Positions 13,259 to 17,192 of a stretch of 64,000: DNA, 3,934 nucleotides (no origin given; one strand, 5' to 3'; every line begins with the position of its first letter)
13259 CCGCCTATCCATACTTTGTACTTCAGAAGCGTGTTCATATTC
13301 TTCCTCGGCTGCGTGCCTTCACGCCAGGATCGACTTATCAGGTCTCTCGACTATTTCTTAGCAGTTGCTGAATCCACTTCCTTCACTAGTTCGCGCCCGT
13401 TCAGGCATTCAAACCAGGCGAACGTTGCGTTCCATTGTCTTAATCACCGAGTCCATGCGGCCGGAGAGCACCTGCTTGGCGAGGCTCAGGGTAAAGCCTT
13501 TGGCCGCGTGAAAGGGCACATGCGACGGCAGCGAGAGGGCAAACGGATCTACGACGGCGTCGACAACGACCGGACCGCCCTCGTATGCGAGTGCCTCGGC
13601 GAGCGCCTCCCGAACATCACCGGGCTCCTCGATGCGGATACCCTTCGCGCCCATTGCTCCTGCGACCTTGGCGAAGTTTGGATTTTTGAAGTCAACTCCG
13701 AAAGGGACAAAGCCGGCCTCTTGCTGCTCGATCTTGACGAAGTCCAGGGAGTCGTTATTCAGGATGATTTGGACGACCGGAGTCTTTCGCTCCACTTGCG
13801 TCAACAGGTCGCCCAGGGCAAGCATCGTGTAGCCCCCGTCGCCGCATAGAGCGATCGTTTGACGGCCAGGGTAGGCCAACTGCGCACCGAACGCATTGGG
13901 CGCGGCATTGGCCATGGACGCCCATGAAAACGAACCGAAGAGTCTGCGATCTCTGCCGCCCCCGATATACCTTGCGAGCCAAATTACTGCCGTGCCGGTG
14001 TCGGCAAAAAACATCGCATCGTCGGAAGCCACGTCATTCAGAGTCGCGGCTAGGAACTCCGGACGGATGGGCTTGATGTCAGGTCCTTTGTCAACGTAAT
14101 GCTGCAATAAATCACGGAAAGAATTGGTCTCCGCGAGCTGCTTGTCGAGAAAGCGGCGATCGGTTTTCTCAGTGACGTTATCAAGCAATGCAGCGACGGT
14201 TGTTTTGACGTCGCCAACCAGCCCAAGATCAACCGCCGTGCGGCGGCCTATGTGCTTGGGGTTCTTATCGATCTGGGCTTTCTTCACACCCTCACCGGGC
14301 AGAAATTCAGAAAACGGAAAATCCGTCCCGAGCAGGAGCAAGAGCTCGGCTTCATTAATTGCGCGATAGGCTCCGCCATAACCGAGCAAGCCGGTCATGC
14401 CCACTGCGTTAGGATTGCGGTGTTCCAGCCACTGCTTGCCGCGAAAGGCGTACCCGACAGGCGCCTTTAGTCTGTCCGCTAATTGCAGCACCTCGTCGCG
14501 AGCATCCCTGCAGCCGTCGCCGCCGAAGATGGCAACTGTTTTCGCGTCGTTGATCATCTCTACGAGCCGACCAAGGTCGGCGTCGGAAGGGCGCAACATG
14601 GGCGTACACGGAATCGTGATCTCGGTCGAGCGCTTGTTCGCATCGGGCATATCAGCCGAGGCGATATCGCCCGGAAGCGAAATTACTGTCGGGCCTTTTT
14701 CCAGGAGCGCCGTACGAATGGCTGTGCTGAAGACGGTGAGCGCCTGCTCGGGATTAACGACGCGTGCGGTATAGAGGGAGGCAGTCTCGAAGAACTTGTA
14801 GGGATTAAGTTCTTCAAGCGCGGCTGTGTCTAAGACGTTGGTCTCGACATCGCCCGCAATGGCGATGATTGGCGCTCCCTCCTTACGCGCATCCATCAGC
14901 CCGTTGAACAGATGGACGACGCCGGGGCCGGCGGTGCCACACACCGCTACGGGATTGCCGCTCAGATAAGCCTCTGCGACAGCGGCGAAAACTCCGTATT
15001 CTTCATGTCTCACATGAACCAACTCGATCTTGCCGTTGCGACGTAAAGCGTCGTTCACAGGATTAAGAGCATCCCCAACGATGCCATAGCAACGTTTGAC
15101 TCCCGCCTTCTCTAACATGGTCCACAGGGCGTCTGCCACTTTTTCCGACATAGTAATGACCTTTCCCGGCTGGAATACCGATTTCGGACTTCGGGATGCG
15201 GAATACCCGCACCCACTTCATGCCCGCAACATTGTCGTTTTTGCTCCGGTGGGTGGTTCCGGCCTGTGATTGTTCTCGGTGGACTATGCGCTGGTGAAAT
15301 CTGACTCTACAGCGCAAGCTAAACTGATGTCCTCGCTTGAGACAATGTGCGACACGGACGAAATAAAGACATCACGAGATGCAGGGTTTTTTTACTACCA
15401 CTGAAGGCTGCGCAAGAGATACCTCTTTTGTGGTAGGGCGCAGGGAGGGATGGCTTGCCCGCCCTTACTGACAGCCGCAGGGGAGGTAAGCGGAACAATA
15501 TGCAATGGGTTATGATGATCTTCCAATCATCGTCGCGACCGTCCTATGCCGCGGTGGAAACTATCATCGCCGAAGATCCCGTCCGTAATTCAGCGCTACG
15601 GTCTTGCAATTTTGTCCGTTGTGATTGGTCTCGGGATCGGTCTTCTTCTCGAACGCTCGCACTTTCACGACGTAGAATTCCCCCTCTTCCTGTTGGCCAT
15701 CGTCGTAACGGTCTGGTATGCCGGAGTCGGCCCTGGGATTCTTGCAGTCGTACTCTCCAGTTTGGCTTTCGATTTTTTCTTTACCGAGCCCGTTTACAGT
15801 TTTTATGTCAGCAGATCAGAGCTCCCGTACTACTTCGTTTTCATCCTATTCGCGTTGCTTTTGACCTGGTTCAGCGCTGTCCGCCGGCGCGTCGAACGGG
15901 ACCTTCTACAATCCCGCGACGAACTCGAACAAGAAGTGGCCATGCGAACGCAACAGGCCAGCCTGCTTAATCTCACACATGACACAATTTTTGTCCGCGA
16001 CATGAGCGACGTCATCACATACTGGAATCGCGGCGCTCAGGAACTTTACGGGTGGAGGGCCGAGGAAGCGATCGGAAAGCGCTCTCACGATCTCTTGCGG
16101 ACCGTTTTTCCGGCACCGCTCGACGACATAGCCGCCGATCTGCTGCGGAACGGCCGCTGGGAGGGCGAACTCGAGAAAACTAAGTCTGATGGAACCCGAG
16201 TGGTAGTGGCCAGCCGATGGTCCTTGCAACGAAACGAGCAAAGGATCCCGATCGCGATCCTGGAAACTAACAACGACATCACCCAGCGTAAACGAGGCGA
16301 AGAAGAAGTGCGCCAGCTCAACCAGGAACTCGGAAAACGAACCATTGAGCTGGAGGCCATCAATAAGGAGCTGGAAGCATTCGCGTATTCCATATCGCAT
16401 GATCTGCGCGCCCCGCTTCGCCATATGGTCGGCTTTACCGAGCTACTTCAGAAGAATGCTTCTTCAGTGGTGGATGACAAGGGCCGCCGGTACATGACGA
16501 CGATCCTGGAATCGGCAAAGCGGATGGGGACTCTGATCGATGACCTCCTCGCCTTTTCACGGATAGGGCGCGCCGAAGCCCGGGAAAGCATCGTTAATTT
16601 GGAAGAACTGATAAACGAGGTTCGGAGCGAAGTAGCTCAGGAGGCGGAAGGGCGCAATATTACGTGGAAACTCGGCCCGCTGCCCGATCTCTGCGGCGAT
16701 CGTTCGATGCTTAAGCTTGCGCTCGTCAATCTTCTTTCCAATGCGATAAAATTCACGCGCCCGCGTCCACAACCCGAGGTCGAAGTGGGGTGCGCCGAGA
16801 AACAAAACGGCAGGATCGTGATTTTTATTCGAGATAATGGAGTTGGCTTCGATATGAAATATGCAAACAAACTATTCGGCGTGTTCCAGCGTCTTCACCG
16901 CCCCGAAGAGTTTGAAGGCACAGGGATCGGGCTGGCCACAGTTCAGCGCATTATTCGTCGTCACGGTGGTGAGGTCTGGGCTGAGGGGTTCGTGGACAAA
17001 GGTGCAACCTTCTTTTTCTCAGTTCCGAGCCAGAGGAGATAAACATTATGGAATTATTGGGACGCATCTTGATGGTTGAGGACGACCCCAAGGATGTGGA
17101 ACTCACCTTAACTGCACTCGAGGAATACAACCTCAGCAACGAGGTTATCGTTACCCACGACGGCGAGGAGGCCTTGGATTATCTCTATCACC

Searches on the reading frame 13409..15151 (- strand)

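Call 9: search_protein_families(library=pfam, proteins=[window:13409-15151:-], max_evalue=0.01)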
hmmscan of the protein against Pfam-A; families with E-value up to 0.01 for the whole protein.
window:13409-15151:- (580 aa): 3 families
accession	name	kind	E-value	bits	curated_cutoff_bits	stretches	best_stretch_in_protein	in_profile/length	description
PF02775.26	TPP_enzyme_C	-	3.2e-35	121.6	21.9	1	384-531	1-150/151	Thiamine pyrophosphate enzyme, C-terminal TPP binding domain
PF00205.28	TPP_enzyme_M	-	1.2e-29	103.2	30.4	1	195-322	3-137/137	Thiamine pyrophosphate enzyme, central domain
PF02776.23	TPP_enzyme_N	-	1.4e-28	99.5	26.8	1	4-115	2-114/119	Thiamine pyrophosphate enzyme, N-terminal TPP binding domain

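Call 59: search_protein_families(library=ncbifam, proteins=[window:13409-15151:-], max_evalue=0.01)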
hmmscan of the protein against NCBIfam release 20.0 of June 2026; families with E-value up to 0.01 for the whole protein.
window:13409-15151:- (580 aa): 55 families (the best 25 are shown)
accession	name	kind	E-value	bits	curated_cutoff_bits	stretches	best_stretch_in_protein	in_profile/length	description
NF005114.0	PRK06546.1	equivalog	1.7e-187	624.5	893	1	2-578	2-573/578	pyruvate dehydrogenase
NF006591.0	PRK09124.1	equivalog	1.9e-180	600.9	792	1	1-576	1-571/574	ubiquinone-dependent pyruvate dehydrogenase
NF006377.0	PRK08611.1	equivalog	5.3e-133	444.6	742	1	3-564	4-559/576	pyruvate oxidase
NF005040.0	PRK06457.1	equivalog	9e-114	380.8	788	1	4-563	3-547/549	pyruvate dehydrogenase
NF006129.0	PRK08273.1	equivalog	2.3e-104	349.7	724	1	1-560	1-571/598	thiamine pyrophosphate-requiring protein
TIGR02720.1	pyruv_oxi_spxB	equivalog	5.9e-103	345.2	637.85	1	7-534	3-531/575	pyruvate oxidase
TIGR00118.1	acolac_lg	equivalog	3.3e-71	240.4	538.35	1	5-543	3-543/557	biosynthetic-type acetolactate synthase large subunit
NF006378.0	PRK08617.1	equivalog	2e-70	237.7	510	1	4-535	9-539/556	acetolactate synthase AlsS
NF006187.0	PRK08322.1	equivalog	7.9e-69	232.5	509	1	4-535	3-529/548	acetolactate synthase large subunit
NF004919.0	PRK06276.1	equivalog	1.2e-66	225.3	866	1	4-537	2-541/582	acetolactate synthase large subunit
TIGR02418.1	acolac_catab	equivalog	9.8e-64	215.7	551.1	1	6-535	2-530/539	acetolactate synthase AlsS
NF006052.0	PRK08199.1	subfamily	4.4e-61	206.8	539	1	4-540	9-543/559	thiamine pyrophosphate protein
NF004710.0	PRK06048.1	equivalog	8.1e-61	206.1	976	1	4-538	9-541/561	acetolactate synthase large subunit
NF006122.0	PRK08266.1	subfamily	4.8e-59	200.3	571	1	6-534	7-524/543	hypothetical protein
NF035927.1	TPP_ScyA_rel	subfamily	8.7e-58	196.2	1000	1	5-538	2-535/551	ScyA-related TPP-binding enzyme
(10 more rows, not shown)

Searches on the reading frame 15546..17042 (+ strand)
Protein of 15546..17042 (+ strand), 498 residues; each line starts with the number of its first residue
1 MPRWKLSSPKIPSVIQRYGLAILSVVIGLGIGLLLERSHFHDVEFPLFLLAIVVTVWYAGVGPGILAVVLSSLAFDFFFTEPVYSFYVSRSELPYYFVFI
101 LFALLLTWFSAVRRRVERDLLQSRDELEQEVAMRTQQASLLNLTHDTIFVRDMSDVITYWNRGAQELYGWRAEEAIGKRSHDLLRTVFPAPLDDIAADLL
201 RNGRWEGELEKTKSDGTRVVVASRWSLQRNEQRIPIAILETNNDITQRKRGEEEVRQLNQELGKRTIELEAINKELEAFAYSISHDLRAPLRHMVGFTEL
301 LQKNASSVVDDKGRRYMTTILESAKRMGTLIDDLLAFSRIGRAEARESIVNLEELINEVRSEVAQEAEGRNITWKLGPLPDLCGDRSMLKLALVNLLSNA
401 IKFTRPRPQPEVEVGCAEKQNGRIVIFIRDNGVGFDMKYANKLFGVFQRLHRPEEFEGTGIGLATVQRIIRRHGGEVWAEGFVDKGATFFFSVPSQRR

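Call 9: search_protein_families(library=pfam, proteins=[window:15546-17042:+], max_evalue=0.01)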
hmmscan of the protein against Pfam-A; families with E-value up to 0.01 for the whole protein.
window:15546-17042:+ (498 aa): 9 families
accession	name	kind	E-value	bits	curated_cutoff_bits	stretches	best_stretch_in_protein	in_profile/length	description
PF02518.31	HATPase_c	-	3e-21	76.4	26.4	1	384-496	1-110/111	Histidine kinase-, DNA gyrase B-, and HSP90-like ATPase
PF13493.11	DUF4118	-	2.1e-17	63.2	28.4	1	18-114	1-98/107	Domain of unknown function (DUF4118)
PF00512.31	HisKA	-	3.9e-15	56.1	26.9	1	277-341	3-64/66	His Kinase A (phospho-acceptor) domain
PF08448.16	PAS_4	-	2.3e-10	41.1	23.1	1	145-250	5-110/110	PAS fold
PF00989.32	PAS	-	1.4e-09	38.3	22.6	1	139-238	5-106/113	PAS fold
PF13426.13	PAS_9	-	1.5e-08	35.3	27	1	146-247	2-103/103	PAS domain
PF08447.18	PAS_3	-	2.8e-05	24.7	25.6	1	158-238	2-85/89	PAS fold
PF13188.13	PAS_8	-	6.5e-05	23.1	21.8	1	138-188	4-51/65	PAS domain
PF13581.12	HATPase_c_2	-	0.0055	17.2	27.4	0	388-470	31-109/127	Histidine kinase-like ATPase domain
